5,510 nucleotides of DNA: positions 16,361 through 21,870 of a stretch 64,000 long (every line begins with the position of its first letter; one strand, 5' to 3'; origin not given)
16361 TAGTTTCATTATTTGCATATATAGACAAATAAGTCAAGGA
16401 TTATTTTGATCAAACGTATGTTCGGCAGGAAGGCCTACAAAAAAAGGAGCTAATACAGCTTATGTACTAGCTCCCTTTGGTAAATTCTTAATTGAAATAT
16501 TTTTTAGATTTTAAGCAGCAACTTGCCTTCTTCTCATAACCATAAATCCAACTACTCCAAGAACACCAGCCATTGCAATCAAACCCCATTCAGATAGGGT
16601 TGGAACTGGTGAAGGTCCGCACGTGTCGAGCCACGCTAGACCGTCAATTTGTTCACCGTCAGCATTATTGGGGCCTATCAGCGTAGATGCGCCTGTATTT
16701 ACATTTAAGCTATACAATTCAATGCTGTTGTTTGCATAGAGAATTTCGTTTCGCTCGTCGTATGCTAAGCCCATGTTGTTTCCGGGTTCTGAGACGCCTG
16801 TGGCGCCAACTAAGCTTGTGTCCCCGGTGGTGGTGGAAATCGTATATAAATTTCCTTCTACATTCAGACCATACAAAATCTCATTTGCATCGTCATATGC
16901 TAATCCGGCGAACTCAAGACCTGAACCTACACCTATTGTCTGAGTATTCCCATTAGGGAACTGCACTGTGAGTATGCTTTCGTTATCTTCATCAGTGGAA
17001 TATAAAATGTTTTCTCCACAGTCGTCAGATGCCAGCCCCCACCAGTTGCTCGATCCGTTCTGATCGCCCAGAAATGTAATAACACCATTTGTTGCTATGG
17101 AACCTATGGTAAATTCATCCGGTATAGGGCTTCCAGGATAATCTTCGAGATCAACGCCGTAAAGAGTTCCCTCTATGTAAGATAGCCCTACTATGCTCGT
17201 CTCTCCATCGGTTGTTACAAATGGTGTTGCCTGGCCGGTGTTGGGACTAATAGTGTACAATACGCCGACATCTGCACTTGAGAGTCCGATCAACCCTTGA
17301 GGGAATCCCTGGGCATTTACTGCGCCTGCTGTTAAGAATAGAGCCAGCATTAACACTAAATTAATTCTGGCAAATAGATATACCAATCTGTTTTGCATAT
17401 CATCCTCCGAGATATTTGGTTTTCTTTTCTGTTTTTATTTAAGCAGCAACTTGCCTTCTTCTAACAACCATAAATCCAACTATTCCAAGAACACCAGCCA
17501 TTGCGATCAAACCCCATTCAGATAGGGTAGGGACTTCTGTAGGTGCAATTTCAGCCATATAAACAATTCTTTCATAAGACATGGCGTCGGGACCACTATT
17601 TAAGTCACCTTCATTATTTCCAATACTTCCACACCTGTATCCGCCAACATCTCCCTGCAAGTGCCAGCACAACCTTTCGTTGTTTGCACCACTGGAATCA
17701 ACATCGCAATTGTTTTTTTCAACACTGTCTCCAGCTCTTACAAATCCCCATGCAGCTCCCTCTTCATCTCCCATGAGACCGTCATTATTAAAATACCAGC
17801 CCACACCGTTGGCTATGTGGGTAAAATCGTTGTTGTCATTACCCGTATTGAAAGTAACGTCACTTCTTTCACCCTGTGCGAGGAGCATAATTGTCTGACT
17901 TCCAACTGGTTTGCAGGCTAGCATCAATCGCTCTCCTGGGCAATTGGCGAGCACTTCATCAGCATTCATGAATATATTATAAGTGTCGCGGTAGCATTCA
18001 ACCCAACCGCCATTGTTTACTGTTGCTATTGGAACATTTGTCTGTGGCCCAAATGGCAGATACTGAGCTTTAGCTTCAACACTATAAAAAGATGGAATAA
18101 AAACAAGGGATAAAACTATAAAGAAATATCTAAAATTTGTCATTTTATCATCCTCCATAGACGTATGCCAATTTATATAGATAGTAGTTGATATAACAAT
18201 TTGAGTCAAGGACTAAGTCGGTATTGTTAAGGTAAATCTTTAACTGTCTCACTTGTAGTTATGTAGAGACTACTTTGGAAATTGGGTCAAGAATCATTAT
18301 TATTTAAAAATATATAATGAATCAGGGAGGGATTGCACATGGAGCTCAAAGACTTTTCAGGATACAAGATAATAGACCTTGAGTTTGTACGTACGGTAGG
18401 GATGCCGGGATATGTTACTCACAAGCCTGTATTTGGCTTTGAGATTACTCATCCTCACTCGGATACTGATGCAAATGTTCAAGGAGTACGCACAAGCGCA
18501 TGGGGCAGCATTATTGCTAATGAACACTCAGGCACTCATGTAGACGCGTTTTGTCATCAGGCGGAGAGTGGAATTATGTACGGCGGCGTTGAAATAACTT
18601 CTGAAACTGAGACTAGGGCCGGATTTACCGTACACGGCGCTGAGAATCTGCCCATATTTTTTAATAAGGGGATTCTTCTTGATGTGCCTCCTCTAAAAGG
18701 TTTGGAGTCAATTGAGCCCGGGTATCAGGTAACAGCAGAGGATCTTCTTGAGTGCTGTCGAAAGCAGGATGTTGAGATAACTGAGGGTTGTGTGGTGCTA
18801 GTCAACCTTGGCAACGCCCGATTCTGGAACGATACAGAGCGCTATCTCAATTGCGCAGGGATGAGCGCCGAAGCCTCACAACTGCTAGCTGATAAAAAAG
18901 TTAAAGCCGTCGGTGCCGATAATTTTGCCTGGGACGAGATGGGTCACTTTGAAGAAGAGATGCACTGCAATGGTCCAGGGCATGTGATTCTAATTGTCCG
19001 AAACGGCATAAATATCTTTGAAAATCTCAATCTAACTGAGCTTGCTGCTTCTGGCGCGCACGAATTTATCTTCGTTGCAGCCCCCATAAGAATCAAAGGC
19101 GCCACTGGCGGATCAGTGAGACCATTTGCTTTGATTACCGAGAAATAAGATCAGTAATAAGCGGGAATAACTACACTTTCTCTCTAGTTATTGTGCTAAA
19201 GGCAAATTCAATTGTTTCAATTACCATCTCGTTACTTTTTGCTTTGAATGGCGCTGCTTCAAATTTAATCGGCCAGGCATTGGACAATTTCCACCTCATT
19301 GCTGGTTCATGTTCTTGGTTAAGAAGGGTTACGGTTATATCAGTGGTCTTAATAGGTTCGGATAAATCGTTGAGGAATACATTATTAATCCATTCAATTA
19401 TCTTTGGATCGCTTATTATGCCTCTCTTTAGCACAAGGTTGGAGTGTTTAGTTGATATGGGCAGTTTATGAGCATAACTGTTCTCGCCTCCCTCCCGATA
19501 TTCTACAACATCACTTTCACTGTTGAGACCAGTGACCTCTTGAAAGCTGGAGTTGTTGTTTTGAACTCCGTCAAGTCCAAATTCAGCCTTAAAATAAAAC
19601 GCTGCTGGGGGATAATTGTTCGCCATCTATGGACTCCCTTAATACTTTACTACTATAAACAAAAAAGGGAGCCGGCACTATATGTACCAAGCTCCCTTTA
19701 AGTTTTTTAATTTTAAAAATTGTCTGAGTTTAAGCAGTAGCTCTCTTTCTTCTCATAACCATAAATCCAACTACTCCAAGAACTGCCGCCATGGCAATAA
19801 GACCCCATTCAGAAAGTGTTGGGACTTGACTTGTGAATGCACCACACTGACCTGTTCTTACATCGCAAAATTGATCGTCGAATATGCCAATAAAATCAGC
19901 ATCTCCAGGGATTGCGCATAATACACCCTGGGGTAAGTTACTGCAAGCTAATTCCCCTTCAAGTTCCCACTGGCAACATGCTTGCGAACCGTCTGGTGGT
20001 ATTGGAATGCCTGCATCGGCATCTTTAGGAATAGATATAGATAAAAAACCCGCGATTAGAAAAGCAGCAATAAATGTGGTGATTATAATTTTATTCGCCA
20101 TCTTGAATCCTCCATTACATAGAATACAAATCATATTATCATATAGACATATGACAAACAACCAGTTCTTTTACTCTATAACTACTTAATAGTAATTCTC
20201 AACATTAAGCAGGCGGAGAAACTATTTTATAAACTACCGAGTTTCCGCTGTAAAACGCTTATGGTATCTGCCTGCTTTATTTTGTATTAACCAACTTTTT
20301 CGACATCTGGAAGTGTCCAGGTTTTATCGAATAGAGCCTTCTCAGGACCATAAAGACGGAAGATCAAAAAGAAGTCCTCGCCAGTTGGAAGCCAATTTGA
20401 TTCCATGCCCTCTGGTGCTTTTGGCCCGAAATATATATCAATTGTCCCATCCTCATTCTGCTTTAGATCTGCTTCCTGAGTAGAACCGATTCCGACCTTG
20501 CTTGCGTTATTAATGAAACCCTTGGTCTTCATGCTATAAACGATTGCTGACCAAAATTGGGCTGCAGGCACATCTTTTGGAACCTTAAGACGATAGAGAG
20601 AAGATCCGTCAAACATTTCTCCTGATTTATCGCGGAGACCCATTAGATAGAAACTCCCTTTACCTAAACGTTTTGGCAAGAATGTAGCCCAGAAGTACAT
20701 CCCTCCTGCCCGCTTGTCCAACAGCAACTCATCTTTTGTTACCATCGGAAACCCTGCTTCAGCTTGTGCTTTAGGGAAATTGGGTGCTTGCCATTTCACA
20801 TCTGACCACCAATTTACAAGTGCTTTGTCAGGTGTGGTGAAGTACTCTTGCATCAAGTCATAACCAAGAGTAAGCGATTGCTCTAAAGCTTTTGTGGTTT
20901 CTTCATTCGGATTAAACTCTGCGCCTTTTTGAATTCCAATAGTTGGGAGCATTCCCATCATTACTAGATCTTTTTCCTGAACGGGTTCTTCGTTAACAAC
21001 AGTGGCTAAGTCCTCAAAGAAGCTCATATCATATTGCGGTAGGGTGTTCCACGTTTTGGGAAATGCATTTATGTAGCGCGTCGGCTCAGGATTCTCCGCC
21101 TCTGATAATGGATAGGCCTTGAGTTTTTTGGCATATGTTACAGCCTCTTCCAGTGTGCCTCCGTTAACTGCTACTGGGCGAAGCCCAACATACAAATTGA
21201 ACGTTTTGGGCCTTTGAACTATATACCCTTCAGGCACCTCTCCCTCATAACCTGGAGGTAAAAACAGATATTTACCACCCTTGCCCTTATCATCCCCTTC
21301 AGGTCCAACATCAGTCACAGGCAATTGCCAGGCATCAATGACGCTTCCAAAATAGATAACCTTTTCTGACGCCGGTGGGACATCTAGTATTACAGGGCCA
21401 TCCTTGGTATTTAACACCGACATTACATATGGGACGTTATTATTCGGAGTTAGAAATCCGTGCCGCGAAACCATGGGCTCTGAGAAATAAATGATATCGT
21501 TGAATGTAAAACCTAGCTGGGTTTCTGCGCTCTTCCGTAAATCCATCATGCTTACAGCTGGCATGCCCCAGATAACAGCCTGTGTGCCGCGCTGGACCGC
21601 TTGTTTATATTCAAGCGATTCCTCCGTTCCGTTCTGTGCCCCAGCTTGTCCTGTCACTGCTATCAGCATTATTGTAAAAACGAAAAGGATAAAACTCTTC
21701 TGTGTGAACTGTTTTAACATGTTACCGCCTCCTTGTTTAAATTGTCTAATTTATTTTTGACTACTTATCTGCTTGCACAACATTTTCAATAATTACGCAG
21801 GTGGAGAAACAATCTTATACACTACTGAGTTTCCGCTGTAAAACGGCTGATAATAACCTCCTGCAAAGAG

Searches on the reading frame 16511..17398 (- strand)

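Call 72: search_protein_families(library=pfam, proteins=[window:16511-17398:-], max_evalue=0.00001)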
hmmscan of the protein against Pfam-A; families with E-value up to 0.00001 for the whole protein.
window:16511-17398:- (295 aa): 2 families
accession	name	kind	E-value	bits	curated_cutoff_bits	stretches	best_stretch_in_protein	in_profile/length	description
PF18203.6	IPTL-CTERM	-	5.5e-10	39.3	20.8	1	264-290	2-28/28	IPTL-CTERM motif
PF14339.12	DUF4394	-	7.3e-10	39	29.6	0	153-207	18-72/230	Domain of unknown function (DUF4394)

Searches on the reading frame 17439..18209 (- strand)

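Call 73: search_protein_families(library=pfam, proteins=[window:17439-18209:-], max_evalue=0.00001)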
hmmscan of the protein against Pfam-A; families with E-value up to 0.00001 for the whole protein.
window:17439-18209:- (256 aa): 1 family
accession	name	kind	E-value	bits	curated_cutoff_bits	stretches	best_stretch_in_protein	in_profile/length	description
PF18203.6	IPTL-CTERM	-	4.3e-09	36.5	20.8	1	226-251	3-28/28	IPTL-CTERM motif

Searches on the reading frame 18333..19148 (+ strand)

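Call 73: search_protein_families(library=pfam, proteins=[window:18333-19148:+], max_evalue=0.00001)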
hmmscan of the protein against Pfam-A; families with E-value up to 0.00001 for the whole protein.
window:18333-19148:+ (271 aa): 1 family
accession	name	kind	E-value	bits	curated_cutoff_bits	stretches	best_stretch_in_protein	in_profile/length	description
PF04199.19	Cyclase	-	8.4e-26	91.3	23.1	1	38-201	3-141/142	Putative cyclase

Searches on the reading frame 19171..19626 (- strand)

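Call 73: search_protein_families(library=pfam, proteins=[window:19171-19626:-], max_evalue=0.00001)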
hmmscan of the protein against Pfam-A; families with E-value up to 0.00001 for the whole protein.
window:19171-19626:- (151 aa): 1 family
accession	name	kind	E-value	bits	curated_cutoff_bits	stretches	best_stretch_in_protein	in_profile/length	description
PF06841.18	Phage_T4_gp19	-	8.4e-43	145.9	28.2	1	9-146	2-133/134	T4-like virus tail tube protein gp19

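Call 74: search_protein_families(library=phrogs, proteins=[window:19171-19626:-], max_evalue=0.001)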
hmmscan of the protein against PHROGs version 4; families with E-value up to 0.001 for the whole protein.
window:19171-19626:- (151 aa): 2 families
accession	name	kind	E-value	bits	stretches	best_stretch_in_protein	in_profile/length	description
phrog_4542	-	tail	2.3e-11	44.5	1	9-147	28-179/214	tail tube protein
phrog_45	-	tail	0.00094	19.4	0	94-150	198-256/350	tail tube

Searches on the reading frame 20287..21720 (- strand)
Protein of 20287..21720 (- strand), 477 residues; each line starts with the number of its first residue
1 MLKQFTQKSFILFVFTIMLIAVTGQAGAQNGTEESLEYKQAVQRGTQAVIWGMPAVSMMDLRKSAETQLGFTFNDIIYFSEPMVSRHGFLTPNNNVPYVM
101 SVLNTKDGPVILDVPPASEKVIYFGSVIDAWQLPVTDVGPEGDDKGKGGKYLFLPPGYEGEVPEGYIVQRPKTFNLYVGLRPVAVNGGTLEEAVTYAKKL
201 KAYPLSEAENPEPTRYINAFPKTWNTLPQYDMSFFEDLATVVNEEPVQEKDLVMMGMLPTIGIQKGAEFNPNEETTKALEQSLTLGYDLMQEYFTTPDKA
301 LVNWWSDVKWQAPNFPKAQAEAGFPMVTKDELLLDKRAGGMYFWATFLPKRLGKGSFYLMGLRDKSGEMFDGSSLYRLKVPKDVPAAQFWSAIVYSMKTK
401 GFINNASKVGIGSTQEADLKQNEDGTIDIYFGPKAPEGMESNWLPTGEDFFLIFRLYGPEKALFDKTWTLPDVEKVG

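Call 73: search_protein_families(library=pfam, proteins=[window:20287-21720:-], max_evalue=0.00001)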
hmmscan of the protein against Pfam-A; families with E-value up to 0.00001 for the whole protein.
window:20287-21720:- (477 aa): 2 families
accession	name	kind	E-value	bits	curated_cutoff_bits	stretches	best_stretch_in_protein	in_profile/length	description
PF06742.16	DUF1214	-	4.7e-28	98.4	25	1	356-461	2-112/112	Protein of unknown function (DUF1214)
PF06863.17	DUF1254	-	2.2e-24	86.6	22.2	1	74-204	2-133/133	Protein of unknown function (DUF1254)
